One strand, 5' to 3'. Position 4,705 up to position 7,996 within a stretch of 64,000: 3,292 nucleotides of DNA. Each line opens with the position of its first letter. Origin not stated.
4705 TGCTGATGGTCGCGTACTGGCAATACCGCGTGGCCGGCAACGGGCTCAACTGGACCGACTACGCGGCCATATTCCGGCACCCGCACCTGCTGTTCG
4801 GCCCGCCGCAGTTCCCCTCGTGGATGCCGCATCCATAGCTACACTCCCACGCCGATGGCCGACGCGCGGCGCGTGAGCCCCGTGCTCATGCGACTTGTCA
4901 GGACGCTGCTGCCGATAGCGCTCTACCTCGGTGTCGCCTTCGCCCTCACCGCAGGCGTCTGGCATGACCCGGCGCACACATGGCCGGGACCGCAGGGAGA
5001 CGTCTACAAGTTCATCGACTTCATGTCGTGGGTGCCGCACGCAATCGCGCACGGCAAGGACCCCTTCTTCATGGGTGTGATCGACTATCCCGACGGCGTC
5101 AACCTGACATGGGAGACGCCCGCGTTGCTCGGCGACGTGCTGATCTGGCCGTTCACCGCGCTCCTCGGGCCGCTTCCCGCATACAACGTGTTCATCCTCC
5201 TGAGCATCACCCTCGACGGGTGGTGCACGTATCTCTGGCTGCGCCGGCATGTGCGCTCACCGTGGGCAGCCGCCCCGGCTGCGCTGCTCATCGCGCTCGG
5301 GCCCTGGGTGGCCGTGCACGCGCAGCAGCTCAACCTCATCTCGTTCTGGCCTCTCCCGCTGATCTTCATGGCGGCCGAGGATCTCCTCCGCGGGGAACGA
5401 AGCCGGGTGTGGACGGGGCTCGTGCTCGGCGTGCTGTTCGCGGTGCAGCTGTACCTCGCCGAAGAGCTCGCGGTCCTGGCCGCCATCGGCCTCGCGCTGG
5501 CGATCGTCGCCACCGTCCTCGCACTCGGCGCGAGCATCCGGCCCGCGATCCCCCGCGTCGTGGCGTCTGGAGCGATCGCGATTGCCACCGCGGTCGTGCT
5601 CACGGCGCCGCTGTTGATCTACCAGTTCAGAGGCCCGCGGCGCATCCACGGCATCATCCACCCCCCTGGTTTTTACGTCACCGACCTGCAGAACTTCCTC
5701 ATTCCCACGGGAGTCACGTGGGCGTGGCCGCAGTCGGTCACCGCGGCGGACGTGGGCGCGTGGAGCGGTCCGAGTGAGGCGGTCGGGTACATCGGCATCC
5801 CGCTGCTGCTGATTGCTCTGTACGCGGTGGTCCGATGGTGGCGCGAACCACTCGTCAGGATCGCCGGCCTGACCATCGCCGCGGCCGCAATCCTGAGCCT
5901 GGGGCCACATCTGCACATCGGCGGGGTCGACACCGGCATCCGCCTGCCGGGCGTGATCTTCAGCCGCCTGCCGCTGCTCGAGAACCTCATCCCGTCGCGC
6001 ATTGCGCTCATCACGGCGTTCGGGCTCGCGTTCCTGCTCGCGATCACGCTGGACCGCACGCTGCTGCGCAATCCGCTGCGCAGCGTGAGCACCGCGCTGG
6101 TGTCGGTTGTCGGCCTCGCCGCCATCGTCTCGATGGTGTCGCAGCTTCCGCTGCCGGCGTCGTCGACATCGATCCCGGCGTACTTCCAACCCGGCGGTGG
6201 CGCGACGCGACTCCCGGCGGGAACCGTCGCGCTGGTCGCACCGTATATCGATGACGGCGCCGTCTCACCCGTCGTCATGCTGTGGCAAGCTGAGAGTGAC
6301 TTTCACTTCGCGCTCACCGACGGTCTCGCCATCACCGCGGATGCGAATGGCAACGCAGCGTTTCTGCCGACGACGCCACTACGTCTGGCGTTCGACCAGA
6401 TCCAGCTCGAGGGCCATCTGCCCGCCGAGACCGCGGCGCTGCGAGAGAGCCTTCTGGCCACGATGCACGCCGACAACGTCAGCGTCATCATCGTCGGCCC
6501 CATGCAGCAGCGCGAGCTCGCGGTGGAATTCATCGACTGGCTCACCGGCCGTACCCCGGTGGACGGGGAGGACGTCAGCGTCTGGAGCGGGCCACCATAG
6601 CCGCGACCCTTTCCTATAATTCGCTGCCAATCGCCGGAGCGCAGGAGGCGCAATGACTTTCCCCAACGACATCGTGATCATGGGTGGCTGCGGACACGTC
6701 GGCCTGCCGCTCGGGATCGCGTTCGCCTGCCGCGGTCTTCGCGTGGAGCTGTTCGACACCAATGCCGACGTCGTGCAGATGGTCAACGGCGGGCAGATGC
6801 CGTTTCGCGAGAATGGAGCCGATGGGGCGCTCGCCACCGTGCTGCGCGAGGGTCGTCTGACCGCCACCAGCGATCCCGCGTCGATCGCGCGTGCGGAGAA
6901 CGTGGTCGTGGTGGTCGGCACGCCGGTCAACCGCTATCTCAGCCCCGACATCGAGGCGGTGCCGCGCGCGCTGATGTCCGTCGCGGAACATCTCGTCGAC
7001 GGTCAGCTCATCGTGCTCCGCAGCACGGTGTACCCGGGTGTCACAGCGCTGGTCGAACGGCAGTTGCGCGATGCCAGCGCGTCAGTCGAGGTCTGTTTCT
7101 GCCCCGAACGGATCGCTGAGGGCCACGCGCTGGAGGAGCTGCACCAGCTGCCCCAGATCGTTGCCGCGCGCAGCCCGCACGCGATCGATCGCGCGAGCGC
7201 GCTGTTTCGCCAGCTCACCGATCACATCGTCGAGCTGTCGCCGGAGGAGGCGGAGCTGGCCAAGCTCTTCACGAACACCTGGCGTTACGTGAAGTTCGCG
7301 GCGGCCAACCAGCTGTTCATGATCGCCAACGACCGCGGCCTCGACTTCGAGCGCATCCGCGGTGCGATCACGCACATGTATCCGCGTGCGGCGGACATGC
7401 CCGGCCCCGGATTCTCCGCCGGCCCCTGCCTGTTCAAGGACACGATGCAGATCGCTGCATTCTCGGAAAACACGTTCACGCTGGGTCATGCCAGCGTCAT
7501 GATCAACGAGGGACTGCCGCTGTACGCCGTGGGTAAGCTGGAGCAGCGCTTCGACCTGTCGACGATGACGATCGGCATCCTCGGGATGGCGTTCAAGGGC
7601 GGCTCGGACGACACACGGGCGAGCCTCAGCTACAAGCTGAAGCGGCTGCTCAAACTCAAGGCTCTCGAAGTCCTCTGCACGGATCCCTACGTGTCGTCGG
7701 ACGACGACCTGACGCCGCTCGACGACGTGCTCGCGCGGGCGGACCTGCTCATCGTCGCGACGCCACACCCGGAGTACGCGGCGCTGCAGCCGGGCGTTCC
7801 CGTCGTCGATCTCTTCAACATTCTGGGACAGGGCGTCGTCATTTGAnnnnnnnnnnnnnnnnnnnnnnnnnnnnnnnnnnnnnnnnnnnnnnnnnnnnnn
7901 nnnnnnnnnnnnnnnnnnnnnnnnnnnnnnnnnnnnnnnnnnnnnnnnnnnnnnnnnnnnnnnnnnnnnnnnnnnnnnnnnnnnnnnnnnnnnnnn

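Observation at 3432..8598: Ppm1-like GT2 plus two GT-C membrane enzymes: extracytoplasmic glycosylation module inside the same cluster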

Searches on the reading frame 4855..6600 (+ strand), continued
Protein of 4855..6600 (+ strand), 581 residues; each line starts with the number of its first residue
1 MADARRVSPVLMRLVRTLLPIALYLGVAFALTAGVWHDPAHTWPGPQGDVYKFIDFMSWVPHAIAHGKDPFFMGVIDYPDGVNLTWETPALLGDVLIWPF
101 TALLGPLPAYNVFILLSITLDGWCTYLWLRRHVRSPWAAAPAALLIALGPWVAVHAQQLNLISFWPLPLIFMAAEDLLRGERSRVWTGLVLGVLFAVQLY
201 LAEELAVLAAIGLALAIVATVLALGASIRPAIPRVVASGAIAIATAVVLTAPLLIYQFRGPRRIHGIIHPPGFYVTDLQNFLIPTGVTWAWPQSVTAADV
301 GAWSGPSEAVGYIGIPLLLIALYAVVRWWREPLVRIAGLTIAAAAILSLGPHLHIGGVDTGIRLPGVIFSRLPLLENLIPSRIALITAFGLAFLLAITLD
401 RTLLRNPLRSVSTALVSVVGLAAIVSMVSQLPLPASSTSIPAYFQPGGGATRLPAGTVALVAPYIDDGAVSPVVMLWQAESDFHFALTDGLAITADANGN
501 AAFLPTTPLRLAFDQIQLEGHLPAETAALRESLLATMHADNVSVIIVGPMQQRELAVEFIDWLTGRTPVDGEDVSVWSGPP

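Call 97: fold_search(model_id=the predicted structure, library=pdb)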
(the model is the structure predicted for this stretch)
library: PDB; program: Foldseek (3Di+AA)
matches with E <= 10: 353; with E <= 0.001: 12
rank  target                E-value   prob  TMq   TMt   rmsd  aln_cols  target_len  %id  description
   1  7e9s_A                1.2e-06  1.00  0.51  0.37   9.5       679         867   14  Archaeal oligosaccharyltransferase AglB from Archaeoglobus fulgidus in complex with an inhibitory peptide and a dolich (released 2021-09-08)
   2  3wak                  6.1e-06  1.00  0.50  0.36   9.2       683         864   14  Crystal structure of the Archaeoglobus fulgidus oligosaccharyltransferase (O29867_ARCFU) in the apo form (released 2013-10-30)
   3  5gmy_A                1.3e-05  1.00  0.48  0.35  11.8       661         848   13  Crystal structure of the Archaeoglobus fulgidus oligosaccharyltransferase (O29867_ARCFU) tethered with an acceptor pep (released 2017-02-01)
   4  8if8_C                6.0e-05  1.00  0.46  0.45  13.7       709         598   14  Arabinosyltransferase AftA (released 2023-05-31)
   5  3waj                  7.2e-05  1.00  0.46  0.35  10.9       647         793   12  Crystal structure of the Archaeoglobus fulgidus oligosaccharyltransferase (O29867_ARCFU) complex with Zn and sulfate (released 2013-10-30)
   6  8if8_B                9.4e-05  1.00  0.41  0.39  13.8       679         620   14  Arabinosyltransferase AftA (released 2023-05-31)
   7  5ezm                  1.4e-04  1.00  0.44  0.47  10.9       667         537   12  Crystal Structure of ArnT from Cupriavidus metallidurans in the apo state (released 2016-02-17)
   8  6wby                  1.5e-04  1.00  0.49  0.26   7.2       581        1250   17  Single-Particle Cryo-EM Structure of Arabinofuranosyltransferase AftD from Mycobacteria, Mutant R1389S Class 2 (released 2020-05-13)
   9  7zli_A                3.0e-04  1.00  0.46  0.42  10.6       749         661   10  Cryo-EM structure of C-mannosyltransferase CeDPY19, in complex with Dol25-P-Man and bound to CMT2-Fab and anti-Fab nan (released 2023-01-11)
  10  6s7t_A                8.0e-04  1.00  0.39  0.34  11.2       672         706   10  Cryo-EM structure of human oligosaccharyltransferase complex OST-B (released 2019-12-18)
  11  7zlg_A                9.1e-04  1.00  0.42  0.38  11.8       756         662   10  Cryo-EM structure of C-mannosyltransferase CeDPY19, in complex with acceptor peptide and bound to CMT2-Fab and anti-Fa (released 2023-01-11)
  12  7zlh_A                9.5e-04  1.00  0.42  0.39  11.6       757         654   10  Cryo-EM structure of C-mannosyltransferase CeDPY19, in apo state, bound to CMT2-Fab and anti-Fab nanobody (released 2023-01-11)
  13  6wbx                  2.9e-03  1.00  0.48  0.25  11.6       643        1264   14  Single-Particle Cryo-EM Structure of Arabinofuranosyltransferase AftD from Mycobacteria, Mutant R1389S Class 1 (released 2020-05-13)
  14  5ogl_A                6.8e-03  1.00  0.46  0.39   9.4       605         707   11  Structure of bacterial oligosaccharyltransferase PglB in complex with an acceptor peptide and an lipid-linked oligosac (released 2017-10-25)
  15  6gxc_A                7.8e-03  1.00  0.43  0.37  10.9       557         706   11  Bacterial oligosaccharyltransferase PglB in complex with an inhibitory peptide and a reactive lipid-linked oligosaccha (released 2018-11-14)
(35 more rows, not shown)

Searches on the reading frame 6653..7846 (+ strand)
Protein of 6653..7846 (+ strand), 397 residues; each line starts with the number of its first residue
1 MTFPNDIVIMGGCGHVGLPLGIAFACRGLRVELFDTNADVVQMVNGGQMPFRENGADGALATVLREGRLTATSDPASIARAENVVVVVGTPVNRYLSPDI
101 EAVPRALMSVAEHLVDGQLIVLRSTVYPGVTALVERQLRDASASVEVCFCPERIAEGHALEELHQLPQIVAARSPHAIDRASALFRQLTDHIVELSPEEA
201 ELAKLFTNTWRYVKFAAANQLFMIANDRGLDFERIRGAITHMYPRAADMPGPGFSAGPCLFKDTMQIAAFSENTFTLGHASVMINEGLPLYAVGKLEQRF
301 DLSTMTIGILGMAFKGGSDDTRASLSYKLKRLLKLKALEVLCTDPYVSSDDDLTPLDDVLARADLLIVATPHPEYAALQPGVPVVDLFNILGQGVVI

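Call 3: search_protein_families(library=pfam, proteins=[window:6653-7846:+], max_evalue=0.01)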
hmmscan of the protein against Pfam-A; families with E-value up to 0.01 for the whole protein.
window:6653-7846:+ (397 aa): 3 families
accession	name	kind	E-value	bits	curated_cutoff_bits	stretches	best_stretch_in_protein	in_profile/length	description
PF03721.20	UDPG_MGDP_dh_N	-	3e-32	112.2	27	1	12-176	7-178/187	UDP-glucose/GDP-mannose dehydrogenase family, NAD binding domain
PF03720.21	UDPG_MGDP_dh_C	-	2.9e-14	53.7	30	1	308-391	1-101/103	UDP-glucose/GDP-mannose dehydrogenase family, UDP binding domain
PF00984.24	UDPG_MGDP_dh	-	9.3e-10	38.9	25.4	1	198-273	1-77/94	UDP-glucose/GDP-mannose dehydrogenase family, central domain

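Call 8: search_protein_families(library=ncbifam, proteins=[window:6653-7846:+], max_evalue=0.01)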
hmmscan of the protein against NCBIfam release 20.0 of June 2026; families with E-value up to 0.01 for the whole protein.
window:6653-7846:+ (397 aa): 7 families
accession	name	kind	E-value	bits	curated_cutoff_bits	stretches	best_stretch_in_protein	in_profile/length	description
TIGR03026.1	NDP-sugDHase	subfamily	1.8e-80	270.7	189.8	1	7-379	3-395/413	nucleotide sugar dehydrogenase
NF040825.1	UDPMaNacDH_Arch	equivalog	1.2e-52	179.2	750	1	9-378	5-380/418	UDP-N-acetyl-D-mannosamine dehydrogenase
NF008286.0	PRK11064.1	equivalog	3.8e-40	137.7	459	1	8-379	7-403/420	UDP-N-acetyl-D-mannosamine dehydrogenase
NF041297.1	UDPGDh_AglM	equivalog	5.6e-35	121.1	670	1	12-349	7-361/429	UDP-glucose 6-dehydrogenase AglM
NF047673.2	TeichurnBiosyTuaD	equivalog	4.7e-33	115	700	1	8-348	5-354/439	UDP-glucose 6-dehydrogenase TuaD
NF011729.0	PRK15182.1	equivalog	1.2e-15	57.3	592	1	8-324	10-334/425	Vi polysaccharide biosynthesis UDP-N-acetylglucosamine C-6 dehydrogenase TviB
NF011631.0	PRK15057.1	equivalog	1.5e-14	53.9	757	1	9-350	4-342/388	UDP-glucose 6-dehydrogenase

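Call 40: search_solved_structures(query=window:6653-7846:+, max_evalue=1e-10)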
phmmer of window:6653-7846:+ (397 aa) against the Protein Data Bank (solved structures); distinct sequences matched with E-value up to 1e-10: 28.
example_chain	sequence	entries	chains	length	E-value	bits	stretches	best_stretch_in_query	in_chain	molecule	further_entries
4r16_A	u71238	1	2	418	6.6e-48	166.6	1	11-377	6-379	418aa long hypothetical UDP-N-acetyl-D-mannosaminuronic acid dehydrogenase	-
3ojl_A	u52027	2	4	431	5.1e-38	134.1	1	10-378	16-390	Cap5O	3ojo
3vtf_A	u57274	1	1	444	3.4e-37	131.4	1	11-379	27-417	UDP-glucose 6-dehydrogenase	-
4xr9_A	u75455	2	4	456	3.8e-32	114.8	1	8-344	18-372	CalS8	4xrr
3g79_A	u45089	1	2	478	1.9e-28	102.6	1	11-379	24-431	NDP-N-acetyl-D-galactosaminuronic acid dehydrogenase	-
4a7p_A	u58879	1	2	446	9.9e-27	96.9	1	8-345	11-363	UDP-GLUCOSE DEHYDROGENASE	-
1mfz_A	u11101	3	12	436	9.9e-23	83.8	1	11-344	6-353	GDP-mannose 6-dehydrogenase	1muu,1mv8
3gg2_A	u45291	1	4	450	6.4e-20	74.5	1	6-345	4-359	Sugar dehydrogenase, UDP-glucose/GDP-mannose dehydrogenase family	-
2y0e_A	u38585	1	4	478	1.3e-17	66.9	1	9-348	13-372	UDP-GLUCOSE DEHYDROGENASE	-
3phl_A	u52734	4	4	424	2.6e-17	66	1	9-352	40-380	UDP-glucose 6-dehydrogenase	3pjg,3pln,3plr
3pid_A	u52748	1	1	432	2.6e-17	65.9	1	9-352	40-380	UDP-glucose 6-dehydrogenase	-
2y0d_A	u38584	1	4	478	3.4e-17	65.6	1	11-348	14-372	UDP-GLUCOSE DEHYDROGENASE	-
2y0c_A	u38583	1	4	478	3.4e-17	65.6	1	9-348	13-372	UDP-GLUCOSE DEHYDROGENASE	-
2o3j_A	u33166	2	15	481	7.2e-17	64.5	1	8-380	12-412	UDP-glucose 6-dehydrogenase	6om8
1dli_A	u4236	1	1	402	2.5e-15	59.4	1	9-349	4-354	UDP-GLUCOSE DEHYDROGENASE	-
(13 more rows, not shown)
